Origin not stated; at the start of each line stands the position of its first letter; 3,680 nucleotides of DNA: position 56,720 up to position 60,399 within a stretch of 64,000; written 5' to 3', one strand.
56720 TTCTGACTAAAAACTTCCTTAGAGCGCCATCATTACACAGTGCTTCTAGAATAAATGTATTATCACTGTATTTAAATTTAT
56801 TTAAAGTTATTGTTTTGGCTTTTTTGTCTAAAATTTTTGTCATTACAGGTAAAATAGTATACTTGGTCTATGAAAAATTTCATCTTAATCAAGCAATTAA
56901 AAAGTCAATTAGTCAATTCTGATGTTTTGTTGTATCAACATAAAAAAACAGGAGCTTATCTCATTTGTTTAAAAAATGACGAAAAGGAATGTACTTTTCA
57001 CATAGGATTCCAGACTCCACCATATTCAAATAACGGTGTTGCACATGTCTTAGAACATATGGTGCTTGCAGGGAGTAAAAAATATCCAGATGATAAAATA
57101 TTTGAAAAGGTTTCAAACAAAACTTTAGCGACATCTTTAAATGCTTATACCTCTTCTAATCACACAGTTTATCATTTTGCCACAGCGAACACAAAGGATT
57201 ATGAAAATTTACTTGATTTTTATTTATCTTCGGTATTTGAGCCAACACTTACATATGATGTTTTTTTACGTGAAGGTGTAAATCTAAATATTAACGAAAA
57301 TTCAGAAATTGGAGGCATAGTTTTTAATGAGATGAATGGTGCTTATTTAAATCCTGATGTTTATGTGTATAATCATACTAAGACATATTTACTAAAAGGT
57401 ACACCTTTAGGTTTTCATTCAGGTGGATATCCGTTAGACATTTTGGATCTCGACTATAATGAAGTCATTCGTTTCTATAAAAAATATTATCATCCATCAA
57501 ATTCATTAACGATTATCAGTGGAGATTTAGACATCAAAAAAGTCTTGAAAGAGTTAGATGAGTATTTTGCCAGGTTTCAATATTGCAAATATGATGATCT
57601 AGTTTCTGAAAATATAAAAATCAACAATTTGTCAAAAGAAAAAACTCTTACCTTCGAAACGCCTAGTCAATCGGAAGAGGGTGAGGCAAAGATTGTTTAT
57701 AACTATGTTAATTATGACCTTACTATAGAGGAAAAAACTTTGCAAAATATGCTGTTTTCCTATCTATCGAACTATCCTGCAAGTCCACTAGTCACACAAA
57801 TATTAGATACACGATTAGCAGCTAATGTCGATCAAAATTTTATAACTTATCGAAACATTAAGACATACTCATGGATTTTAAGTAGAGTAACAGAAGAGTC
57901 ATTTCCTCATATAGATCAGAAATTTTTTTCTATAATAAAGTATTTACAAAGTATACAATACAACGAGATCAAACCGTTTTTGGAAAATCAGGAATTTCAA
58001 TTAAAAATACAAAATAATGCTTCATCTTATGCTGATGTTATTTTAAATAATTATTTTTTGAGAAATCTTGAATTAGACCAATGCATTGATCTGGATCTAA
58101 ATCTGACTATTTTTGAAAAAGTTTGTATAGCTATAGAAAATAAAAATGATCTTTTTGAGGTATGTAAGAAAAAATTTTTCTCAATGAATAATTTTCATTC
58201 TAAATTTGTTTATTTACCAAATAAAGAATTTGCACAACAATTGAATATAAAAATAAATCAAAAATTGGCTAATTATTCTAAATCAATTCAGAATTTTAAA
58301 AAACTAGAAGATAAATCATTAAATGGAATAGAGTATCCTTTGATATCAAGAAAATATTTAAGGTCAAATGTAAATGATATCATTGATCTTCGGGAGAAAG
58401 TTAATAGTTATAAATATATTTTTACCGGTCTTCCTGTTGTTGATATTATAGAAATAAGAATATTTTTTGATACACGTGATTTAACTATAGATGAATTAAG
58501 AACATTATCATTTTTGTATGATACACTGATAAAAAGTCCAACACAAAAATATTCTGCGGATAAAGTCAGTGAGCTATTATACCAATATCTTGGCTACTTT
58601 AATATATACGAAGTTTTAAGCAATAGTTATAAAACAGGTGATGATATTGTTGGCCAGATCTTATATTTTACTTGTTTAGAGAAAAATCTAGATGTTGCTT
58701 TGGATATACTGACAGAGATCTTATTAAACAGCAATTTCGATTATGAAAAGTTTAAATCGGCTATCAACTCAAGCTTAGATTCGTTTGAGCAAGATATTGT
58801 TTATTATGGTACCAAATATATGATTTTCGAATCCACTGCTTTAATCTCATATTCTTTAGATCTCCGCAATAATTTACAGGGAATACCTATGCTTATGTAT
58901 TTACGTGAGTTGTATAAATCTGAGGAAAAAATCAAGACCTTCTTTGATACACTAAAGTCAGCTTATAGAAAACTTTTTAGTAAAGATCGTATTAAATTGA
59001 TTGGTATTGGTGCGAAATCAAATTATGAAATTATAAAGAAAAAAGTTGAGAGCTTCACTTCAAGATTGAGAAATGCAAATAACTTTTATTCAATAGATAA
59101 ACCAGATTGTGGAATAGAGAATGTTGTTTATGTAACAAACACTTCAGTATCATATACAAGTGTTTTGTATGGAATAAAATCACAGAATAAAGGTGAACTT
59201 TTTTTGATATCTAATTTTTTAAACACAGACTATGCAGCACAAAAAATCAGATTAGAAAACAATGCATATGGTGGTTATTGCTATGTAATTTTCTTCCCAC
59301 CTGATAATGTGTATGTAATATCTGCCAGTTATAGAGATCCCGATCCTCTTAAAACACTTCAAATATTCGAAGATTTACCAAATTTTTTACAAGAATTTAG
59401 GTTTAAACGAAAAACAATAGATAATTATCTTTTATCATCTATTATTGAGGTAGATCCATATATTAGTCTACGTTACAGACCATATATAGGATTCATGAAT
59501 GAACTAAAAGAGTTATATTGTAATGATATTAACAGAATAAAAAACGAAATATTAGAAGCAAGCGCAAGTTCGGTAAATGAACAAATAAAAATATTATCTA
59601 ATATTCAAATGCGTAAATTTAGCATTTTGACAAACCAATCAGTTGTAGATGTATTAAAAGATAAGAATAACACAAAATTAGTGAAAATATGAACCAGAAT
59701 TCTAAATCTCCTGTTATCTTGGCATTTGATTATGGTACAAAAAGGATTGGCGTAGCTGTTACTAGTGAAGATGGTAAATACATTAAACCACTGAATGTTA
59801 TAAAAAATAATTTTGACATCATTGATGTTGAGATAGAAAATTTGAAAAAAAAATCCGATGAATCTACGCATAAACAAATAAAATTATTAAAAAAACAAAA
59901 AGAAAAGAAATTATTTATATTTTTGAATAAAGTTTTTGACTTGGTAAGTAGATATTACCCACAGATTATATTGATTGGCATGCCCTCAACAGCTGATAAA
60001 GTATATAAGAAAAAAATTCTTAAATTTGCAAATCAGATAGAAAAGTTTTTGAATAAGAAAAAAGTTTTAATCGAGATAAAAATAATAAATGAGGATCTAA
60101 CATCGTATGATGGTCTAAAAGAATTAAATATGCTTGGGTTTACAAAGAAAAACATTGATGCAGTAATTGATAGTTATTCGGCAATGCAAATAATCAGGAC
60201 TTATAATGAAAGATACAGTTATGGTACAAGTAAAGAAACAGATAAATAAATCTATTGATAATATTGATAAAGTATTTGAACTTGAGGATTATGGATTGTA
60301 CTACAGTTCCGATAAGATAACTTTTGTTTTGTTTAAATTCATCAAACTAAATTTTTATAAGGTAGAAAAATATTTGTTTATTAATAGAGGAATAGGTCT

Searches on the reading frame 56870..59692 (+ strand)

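Call 21: search_protein_families(library=pfam, proteins=[window:56870-59692:+], max_evalue=0.001)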
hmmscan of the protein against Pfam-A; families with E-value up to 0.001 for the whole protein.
window:56870-59692:+ (940 aa): 4 families
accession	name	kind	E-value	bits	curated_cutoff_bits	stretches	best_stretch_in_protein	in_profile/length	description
PF00675.25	Peptidase_M16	-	6e-21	75.3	22.3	1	49-134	25-107/149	Insulinase (Peptidase family M16)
PF05193.26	Peptidase_M16_C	-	3e-16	60.3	23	1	194-367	2-169/181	Peptidase M16 inactive domain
PF22516.1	PreP_C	-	5.4e-16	59.1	27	1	758-913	11-162/173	PreP C-terminal domain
PF08367.16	M16C_assoc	-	1.7e-14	54.1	25.3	1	493-681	60-252/252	Peptidase M16C associated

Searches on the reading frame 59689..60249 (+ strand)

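Call 67: search_protein_families(library=pfam, proteins=[window:59689-60249:+], max_evalue=0.001)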
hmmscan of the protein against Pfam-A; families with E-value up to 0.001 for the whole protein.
window:59689-60249:+ (186 aa): 1 family
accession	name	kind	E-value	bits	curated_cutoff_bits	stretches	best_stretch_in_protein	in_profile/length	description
PF03652.20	RuvX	-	2e-19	70.7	29.2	2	65-172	29-131/134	Holliday junction resolvase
